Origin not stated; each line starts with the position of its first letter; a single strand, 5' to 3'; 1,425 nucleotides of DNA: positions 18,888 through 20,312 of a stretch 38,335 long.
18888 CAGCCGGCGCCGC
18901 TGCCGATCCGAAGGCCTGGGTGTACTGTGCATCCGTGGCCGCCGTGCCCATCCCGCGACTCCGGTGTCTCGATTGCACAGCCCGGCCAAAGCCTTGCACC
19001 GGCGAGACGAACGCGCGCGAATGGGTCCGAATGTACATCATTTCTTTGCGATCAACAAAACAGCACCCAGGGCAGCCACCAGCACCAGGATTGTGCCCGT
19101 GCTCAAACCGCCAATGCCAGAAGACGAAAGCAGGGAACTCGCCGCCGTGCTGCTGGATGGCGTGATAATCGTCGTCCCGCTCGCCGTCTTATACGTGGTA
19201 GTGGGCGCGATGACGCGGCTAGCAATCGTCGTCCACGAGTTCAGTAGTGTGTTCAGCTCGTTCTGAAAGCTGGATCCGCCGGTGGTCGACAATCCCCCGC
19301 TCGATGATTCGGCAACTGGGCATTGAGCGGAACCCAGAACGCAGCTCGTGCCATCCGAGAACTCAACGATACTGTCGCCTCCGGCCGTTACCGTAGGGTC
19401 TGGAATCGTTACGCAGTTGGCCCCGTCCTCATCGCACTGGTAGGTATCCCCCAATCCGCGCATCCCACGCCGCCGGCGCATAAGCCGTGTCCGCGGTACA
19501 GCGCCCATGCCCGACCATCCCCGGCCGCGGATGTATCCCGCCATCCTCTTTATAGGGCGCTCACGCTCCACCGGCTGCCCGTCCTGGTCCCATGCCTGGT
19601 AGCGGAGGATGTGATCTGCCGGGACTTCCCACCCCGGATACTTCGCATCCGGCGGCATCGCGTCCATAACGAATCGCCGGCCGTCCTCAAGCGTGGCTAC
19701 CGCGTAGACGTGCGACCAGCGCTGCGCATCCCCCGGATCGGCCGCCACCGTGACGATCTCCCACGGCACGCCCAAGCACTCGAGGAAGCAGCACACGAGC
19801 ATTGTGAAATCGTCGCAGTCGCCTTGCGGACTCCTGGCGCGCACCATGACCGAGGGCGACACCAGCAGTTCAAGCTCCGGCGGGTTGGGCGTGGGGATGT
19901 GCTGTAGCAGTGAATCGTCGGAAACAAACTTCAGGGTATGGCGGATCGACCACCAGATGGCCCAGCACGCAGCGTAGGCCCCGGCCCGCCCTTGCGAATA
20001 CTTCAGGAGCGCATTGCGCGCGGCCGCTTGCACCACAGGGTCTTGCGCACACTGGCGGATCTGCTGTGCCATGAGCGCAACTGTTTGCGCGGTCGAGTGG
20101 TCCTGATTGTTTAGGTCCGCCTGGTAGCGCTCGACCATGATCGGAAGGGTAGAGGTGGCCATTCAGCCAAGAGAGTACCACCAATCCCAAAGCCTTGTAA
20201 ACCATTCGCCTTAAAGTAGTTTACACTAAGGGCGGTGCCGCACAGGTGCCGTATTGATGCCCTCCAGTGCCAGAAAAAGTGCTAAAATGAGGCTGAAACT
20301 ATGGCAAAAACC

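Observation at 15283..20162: Set of tail-anchored membrane proteins sharing an Arg-rich leader ending in R-G-[LM]-G, headed by a transglutaminase-like protease-domain gene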

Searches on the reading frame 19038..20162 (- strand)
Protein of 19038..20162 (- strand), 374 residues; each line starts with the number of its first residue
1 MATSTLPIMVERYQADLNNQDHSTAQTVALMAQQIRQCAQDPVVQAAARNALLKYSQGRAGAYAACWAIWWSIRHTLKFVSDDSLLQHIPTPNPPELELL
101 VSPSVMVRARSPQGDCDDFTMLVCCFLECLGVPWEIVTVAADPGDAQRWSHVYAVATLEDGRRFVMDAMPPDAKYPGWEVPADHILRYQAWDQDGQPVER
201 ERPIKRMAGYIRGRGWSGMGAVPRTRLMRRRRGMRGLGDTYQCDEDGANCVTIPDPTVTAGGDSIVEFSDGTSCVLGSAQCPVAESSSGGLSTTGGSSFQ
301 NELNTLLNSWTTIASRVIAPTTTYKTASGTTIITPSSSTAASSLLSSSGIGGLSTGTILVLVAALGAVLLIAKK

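Call 5: search_protein_families(library=pfam, proteins=[window:19038-20162:-], max_evalue=0.1)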
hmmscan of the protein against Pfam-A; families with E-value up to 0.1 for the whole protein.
window:19038-20162:- (374 aa): 1 family
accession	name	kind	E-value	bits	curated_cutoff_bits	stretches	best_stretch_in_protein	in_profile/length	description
PF01841.26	Transglut_core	-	0.026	15.2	23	1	110-163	48-103/108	Transglutaminase-like superfamily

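Call 11: find_homologous_proteins(query=window:19038-20162:-, max_evalue=0.001)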
Query window:19038-20162:- (374 aa): 92 proteins with E <= 0.001 among 8000 candidates.
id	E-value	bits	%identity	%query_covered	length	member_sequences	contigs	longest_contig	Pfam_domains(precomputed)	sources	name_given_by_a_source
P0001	3.6e-251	851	100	100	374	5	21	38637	-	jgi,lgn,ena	jgi:hypothetical protein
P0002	2.0e-220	749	87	100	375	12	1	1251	-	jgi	-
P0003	6.3e-215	731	86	100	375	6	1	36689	-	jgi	jgi:hypothetical protein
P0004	1.1e-211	721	83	100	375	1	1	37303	-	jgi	jgi:hypothetical protein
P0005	4.1e-205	699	83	98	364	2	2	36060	-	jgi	jgi:hypothetical protein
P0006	3.8e-198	676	81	100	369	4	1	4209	-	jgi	jgi:hypothetical protein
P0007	2.5e-195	667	80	86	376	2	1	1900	-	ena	-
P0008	1.3e-192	658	77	100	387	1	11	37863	-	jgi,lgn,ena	jgi:hypothetical protein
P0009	2.8e-191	654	78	100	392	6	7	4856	-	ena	-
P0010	5.0e-188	643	75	100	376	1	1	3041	-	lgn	-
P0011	2.6e-185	634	74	100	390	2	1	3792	-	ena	-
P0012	6.1e-185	633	76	100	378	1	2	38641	-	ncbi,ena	-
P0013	9.0e-184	629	72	100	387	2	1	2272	-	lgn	-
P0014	1.7e-178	611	76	100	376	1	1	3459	-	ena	-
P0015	2.0e-178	611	75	98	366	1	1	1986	-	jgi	jgi:hypothetical protein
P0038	1.4e-62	230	39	98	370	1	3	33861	-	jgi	jgi:hypothetical protein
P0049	2.0e-51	193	36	96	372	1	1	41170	-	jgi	jgi:hypothetical protein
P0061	4.5e-41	159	32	86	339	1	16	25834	-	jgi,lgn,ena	jgi:hypothetical protein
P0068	8.9e-38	148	33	97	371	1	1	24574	-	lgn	-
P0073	1.1e-35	142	33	98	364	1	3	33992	-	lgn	-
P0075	4.1e-33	133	35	94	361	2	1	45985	PF06035.18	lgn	-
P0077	1.4e-32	131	32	98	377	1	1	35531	-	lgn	-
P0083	3.4e-29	120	31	82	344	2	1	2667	PF01841.26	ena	-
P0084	1.3e-28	118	42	46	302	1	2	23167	PF01841.26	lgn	-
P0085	2.5e-28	117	41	46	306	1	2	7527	PF01841.26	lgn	-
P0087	1.5e-27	115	35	59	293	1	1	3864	PF01841.26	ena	-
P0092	4.9e-7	47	29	48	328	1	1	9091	PF01841.26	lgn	-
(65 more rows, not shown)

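Call 12: find_related_loci(query=window:19038-20162:-, collection=viral_contigs, flank=10000)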
Query window:19038-20162:- (374 aa) in viral_contigs; peptide patterns used: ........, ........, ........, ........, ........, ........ (x = any residue, [..] = any of these).
9 stretches matched a pattern; 1 encode a relative of the query (tblastn E <= 1e-3); 1 distinct loci.
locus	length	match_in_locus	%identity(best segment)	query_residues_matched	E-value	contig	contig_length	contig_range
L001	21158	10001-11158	77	1-374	5e-176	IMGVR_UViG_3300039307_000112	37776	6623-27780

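Call 15: find_encoding_contigs(protein=P0049, flank=10000, max_places=2)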
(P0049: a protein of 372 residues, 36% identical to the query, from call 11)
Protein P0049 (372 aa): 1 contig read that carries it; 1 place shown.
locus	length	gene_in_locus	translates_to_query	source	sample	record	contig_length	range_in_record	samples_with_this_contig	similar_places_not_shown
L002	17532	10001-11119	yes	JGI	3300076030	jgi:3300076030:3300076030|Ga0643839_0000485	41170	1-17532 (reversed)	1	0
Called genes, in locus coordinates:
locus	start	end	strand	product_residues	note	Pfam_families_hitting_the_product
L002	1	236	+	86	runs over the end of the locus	-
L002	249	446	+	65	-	-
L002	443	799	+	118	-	-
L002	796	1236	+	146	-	-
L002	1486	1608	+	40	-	-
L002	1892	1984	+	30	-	-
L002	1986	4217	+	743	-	PF03422:CBM_6 (faint), PF16990:CBM_35 (faint), PF22704:CBM13-like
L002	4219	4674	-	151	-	-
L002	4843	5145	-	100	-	-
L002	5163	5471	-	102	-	-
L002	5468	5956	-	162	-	-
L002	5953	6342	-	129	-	-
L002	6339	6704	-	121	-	-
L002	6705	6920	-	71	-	-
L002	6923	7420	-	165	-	-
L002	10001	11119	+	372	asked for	-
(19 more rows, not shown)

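Call 16: find_encoding_contigs(protein=P0073, flank=10000, max_places=2)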
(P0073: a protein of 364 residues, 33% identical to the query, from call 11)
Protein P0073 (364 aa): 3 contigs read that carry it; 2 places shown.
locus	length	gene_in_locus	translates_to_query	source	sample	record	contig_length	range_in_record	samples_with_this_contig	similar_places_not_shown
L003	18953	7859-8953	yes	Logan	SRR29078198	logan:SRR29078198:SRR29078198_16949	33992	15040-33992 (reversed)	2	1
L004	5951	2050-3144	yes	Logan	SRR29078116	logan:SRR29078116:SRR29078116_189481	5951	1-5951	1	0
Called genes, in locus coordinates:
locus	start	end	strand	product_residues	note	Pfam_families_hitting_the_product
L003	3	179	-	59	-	?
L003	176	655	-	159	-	-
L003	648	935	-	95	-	-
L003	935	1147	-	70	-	-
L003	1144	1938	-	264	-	-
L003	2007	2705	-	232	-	-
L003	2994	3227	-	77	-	-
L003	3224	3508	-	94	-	-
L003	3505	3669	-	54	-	-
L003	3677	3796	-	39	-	-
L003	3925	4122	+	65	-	-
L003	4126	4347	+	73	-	-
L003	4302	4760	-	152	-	-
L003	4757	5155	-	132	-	-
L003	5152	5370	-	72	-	-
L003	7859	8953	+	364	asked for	-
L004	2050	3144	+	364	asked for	-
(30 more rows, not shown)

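Call 21: find_related_loci(query=A1, collection=genome_contigs, flank=10000)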
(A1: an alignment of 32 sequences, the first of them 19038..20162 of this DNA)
Query A1 (374 aa) in genome_contigs; peptide patterns used: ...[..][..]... (x = any residue, [..] = any of these).
13 stretches matched a pattern; 3 encode a relative of the query (tblastn E <= 1e-3); 3 distinct loci.
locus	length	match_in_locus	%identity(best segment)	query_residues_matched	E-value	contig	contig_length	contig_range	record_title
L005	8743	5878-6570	36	8-252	1e-39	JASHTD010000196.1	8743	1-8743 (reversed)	MAG: Candidatus Sulfotelmatobacter sp. isolate JOPF144 JOPF_N013_contig_58815, whole genome shotgun sequence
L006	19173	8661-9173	40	24-201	7e-34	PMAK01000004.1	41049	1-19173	MAG: Phycisphaerales bacterium isolate palsa_1353 73.20120700_P2D.26_contig_919, whole genome shotgun sequence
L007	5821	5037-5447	31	18-152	7e-15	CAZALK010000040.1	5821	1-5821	MAG TPA_asm: uncultured archaeon isolate binchicken_co136_26 genome assembly, contig: NODE_5548_length_5821_cov_4.966528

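Call 26: find_encoding_contigs(protein=P0077, flank=10000, max_places=1)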
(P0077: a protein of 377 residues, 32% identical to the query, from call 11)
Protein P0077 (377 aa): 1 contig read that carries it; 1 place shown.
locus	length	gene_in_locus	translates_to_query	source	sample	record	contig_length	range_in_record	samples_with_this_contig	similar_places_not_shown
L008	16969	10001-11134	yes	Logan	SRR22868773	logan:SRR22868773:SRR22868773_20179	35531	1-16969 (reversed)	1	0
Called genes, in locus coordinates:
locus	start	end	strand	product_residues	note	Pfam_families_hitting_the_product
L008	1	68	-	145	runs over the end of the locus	-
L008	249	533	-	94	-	PF00196:GerE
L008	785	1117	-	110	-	-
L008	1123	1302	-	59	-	-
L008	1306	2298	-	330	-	PF00535:Glycos_transf_2 (weak)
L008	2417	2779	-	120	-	-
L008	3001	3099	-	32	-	-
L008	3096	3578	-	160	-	-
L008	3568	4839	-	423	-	-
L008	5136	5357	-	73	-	-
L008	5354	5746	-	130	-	-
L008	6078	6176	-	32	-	-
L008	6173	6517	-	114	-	-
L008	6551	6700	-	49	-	-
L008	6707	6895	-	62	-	-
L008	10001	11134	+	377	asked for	-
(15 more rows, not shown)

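Call 27: find_encoding_contigs(protein=P0061, flank=10000, max_places=1)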
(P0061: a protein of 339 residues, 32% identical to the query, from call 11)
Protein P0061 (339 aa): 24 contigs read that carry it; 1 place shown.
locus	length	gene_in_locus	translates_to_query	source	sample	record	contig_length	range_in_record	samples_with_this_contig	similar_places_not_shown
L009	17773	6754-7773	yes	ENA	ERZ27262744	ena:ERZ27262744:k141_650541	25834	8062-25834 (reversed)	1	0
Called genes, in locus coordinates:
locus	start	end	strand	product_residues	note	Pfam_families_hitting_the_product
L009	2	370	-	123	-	?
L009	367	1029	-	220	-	PF06147:DUF968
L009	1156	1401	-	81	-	-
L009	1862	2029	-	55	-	-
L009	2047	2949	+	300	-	-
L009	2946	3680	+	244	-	-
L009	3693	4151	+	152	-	-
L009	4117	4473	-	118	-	-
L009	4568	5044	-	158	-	-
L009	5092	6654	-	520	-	-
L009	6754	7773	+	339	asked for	-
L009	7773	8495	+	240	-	-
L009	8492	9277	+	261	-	-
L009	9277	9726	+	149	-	-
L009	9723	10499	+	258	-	-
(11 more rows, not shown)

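Call 28: find_encoding_contigs(protein=P0038, flank=10000, max_places=1)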
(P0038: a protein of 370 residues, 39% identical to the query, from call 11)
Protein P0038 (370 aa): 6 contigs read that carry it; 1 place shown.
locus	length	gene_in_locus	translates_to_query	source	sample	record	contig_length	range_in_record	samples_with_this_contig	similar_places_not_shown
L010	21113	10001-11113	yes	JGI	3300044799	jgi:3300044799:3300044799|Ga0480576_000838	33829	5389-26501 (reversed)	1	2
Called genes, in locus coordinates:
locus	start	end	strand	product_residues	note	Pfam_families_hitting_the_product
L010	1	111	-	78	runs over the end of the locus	-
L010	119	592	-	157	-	-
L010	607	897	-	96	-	-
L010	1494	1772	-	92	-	-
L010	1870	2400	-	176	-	-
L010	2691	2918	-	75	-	-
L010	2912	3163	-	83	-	-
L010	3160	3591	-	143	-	-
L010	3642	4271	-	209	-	PF00239:Resolvase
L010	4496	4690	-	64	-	-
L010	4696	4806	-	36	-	-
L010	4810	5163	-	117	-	-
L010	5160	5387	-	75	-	-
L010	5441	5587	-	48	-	-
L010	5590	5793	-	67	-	-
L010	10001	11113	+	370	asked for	-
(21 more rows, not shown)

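Call 30: predict_structure(alignment_id=A1)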
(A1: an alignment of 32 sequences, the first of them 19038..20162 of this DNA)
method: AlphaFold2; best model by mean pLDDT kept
length: 374 residues; sequences in the alignment: 32
mean_pLDDT: 69.4   pTM: 0.57
mean pLDDT of the five models: 69.4, 67.9, 67.6, 65.8, 65.2
residues with pLDDT >= 90: 121; 70-90: 78; 50-70: 59; < 50: 116
segments of 3 or more residues with pLDDT < 50: 208-210, 214-265, 281-301, 303-312, 314-320, 337-354
pLDDT, mean of each block of 10 residues (from residue 1): 68 84 93 97 97 92 95 90 72 72 93 93 98 96 86 94 86 72 89 94 58 43 34 31 43 36 51 58 36 36 47 45 54 50 41 60 84 69
secondary structure, 60 per line:
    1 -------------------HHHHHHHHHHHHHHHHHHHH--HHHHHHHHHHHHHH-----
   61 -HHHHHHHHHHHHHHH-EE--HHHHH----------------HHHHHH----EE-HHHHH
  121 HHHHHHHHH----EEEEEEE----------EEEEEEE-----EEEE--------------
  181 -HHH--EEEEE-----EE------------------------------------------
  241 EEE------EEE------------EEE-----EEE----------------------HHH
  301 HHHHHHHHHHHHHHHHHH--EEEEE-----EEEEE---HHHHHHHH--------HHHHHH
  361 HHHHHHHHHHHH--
elements in order: H20-39 H42-55 H62-76 H82-86 H103-108 H116-129 E134-140 E151-157 E163-166 E187-191 E241-243 E250-252 E265-267 E273-275 H298-318 E321-325 E331-335 H339-346 H355-372
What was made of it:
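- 19038..20162 (-): First gene of the minus-strand operon (374 aa). Residues 1-200 form a transglutaminase-like cysteine-protease domain, residues about 205-265 a disordered basic linker, and the rest a Ser/Thr-rich C-half ending in a membrane helix plus KK. AF2 gives pLDDT above 90 over most of residues 20-200 and below 50 for 214-265 (call 30).
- On Transglutaminase-like superfamily (Pfam PF01841; papain-like Cys-His-Asp fold): AF2 gives pLDDT above 90 over most of residues 20-200 (call 30).
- It lies in a segment modelled as disordered between two modules (call 30).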

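Call 32: search_solved_structures(query=A1, max_evalue=1, show_alignments=2)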
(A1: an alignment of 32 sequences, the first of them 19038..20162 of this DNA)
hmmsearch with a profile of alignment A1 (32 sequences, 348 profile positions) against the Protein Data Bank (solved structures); distinct sequences matched with E-value up to 1: 10.
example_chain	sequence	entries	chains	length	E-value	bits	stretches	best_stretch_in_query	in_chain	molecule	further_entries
7rkc_A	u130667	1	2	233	0.0026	20.2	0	34-72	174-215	D_3_633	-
8tm9_A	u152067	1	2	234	0.005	19.2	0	34-62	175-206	D_3_633_8x peptide bound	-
8tlp_A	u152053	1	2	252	0.0067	18.8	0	34-62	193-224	D_3_633_8x, no peptide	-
1kv3_A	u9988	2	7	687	0.15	14.4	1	111-139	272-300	Protein-glutamine gamma-glutamyltransferase | Transglutaminase 2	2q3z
6kzb_A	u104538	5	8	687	0.15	14.4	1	111-139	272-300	Protein-glutamine gamma-glutamyltransferase 2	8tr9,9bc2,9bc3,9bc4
3s3j_A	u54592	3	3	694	0.15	14.4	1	111-139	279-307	Protein-glutamine gamma-glutamyltransferase 2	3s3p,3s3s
4pyg_A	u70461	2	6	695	0.15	14.4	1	111-139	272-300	Protein-glutamine gamma-glutamyltransferase 2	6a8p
3ly6_A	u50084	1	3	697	0.15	14.4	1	111-139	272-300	Protein-glutamine gamma-glutamyltransferase 2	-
30uc_A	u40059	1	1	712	0.15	14.3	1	111-139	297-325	Protein-glutamine gamma-glutamyltransferase 2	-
8ga7_A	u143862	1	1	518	0.61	12.4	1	7-93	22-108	THR5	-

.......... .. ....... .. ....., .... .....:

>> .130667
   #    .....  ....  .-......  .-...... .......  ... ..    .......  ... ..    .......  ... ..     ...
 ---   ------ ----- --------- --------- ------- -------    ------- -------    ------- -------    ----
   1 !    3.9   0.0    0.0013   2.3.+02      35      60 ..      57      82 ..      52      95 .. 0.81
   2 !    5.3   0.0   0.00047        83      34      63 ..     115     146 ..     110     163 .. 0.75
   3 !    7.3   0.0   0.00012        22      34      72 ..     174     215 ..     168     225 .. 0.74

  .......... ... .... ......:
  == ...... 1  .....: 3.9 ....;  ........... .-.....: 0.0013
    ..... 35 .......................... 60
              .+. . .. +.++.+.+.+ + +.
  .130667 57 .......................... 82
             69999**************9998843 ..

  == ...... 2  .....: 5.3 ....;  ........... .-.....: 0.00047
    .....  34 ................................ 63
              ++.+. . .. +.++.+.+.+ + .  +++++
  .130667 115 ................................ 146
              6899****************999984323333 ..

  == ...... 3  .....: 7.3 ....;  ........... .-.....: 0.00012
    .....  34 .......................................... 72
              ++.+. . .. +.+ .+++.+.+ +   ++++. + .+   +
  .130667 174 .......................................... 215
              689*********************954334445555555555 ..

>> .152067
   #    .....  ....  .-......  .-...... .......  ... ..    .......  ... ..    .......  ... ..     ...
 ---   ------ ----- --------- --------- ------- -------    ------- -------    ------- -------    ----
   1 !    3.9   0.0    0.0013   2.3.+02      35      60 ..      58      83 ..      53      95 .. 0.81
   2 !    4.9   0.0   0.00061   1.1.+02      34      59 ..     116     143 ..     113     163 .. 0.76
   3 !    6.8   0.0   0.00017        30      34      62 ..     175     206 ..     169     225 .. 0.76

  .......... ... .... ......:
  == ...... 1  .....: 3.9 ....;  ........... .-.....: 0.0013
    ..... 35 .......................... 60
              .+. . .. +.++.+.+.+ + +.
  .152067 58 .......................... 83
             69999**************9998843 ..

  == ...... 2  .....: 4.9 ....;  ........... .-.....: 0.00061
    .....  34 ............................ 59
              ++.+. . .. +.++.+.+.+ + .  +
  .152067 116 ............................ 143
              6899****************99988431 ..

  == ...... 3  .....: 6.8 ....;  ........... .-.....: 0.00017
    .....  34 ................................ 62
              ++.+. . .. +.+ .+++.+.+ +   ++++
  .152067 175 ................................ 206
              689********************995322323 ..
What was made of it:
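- Tried and rejected: PDB sequence searches with the enzyme profile: only a weak TG2 active-site hit, E 0.15 (call 32).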

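Call 33: search_protein_families(library=pfam, alignment_id=A1, max_evalue=0.01)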
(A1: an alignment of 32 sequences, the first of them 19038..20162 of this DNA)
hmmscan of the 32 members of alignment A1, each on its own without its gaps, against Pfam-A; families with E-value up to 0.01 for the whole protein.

A. member 1, window:19038-20162:- (374 aa): 0 families

B. families by the number of members that match (of 32 scanned): 4 families
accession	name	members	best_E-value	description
PF01841.26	Transglut_core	15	8.5e-05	Transglutaminase-like superfamily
PF06035.17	Peptidase_C93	4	9.4e-06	Bacterial transglutaminase-like cysteine proteinase BTLCP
PF02873.21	MurB_C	1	0.0038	UDP-N-acetylenolpyruvoylglucosamine reductase, C-terminal domain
PF04473.18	DUF553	1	0.0044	Transglutaminase-like domain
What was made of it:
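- On Transglutaminase-like superfamily (Pfam PF01841; papain-like Cys-His-Asp fold): 15 of 32 aligned members match at E<0.01 (call 33).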

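Call 34: fold_search(model_id=the predicted structure, library=pdb)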
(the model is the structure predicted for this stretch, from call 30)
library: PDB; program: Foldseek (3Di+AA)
matches with E <= 10: 371; with E <= 0.001: 3
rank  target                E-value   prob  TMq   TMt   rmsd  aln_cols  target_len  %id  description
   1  3kd4_A                1.7e-05  1.00  0.31  0.24   5.2       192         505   16  CRYSTAL STRUCTURE OF A PUTATIVE PROTEASE (BDI_1141) FROM PARABACTEROIDES DISTASONIS ATCC 8503 AT 2.00 A RESOLUTION (released 2009-11-24)
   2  3isr_C                6.4e-04  1.00  0.24  0.30   5.3       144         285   17  The Crystal Structure of a Putative Cysteine Protease from Cytophaga hutchinsonii to 1.9A (released 2009-09-08)
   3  3isr_B                8.1e-04  1.00  0.24  0.30   5.6       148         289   16  The Crystal Structure of a Putative Cysteine Protease from Cytophaga hutchinsonii to 1.9A (released 2009-09-08)
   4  3isr_A                1.1e-03  1.00  0.24  0.30   5.4       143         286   17  The Crystal Structure of a Putative Cysteine Protease from Cytophaga hutchinsonii to 1.9A (released 2009-09-08)
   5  4xz7_B                2.0e-03  1.00  0.23  0.22   9.3       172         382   10  Crystal structure of a TGase (released 2015-06-24)
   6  9crn                  3.6e-03  1.00  0.24  0.25   4.9       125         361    9  Crystal structure of Streptococcus pyogenes TglA (released 2024-08-14)
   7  6cfi_A                4.3e-03  0.89  0.22  0.17  10.1       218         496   10  Crystal structure of Rad4-Rad23 bound to a 6-4 photoproduct UV lesion (released 2019-02-27)
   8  7k04_A                4.3e-03  0.89  0.22  0.17  10.1       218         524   10  Structure of TFIIH/Rad4-Rad23-Rad33/DNA in DNA opening (released 2021-07-28)
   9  6ug1_A                5.4e-03  0.94  0.25  0.21   9.2       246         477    8  Sequence impact in DNA duplex opening by the Rad4/XPC nucleotide excision repair complex (released 2021-03-31)
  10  7qi3_A                5.4e-03  0.92  0.25  0.27  12.8       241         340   13  Structure of Fusarium verticillioides NAT1 (FDB2) N-malonyltransferase (released 2022-11-23)
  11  6uin_A                8.7e-03  0.98  0.27  0.22   8.2       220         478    9  Role of Beta-hairpin motifs in the DNA duplex opening by the Rad4/XPC nucleotide excision repair complex (released 2020-10-14)
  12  2qsg_A                9.3e-03  0.85  0.23  0.18   9.4       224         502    9  Crystal structure of Rad4-Rad23 bound to a UV-damaged DNA (released 2007-10-02)
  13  8ebw_H                1.1e-02  0.97  0.26  0.19   7.3       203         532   13  Initial DNA-lesion (AP) binding by XPC and TFIIH complex2 (released 2023-04-19)
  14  4xz7_A                1.5e-02  0.98  0.22  0.22   9.3       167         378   12  Crystal structure of a TGase (released 2015-06-24)
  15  4yir_A                1.5e-02  0.87  0.25  0.20  10.7       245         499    9  Crystal structure of Rad4-Rad23 crosslinked to an undamaged DNA (released 2015-03-11)
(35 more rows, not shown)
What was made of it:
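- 19038..20162 (-): Foldseek PDB top hits are transglutaminase-like putative proteases 3kd4 and 3isr, E 1.7e-5 and 6.4e-4 (call 34).
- On Transglutaminase-like superfamily (Pfam PF01841; papain-like Cys-His-Asp fold): Foldseek PDB hits are 3kd4 (E 1.7e-5) and 3isr (6.4e-4), followed by transglutaminases, PNGase/Rad4, arylamine N-acetyltransferases, TgpA and PeiW (call 34).
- Closest known: Adenovirus protease. Different: The enzyme fold differs: clan CE Ulp1-like against transglutaminase-like with Cys-His-Asp order (call 34).
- Transglutaminase-like fold with top PDB hits to putative cysteine proteases (call 34). The transglutaminase fold is used for acyl transfer in many members (TG2, FXIII and TgpA are among the hits; call 34).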
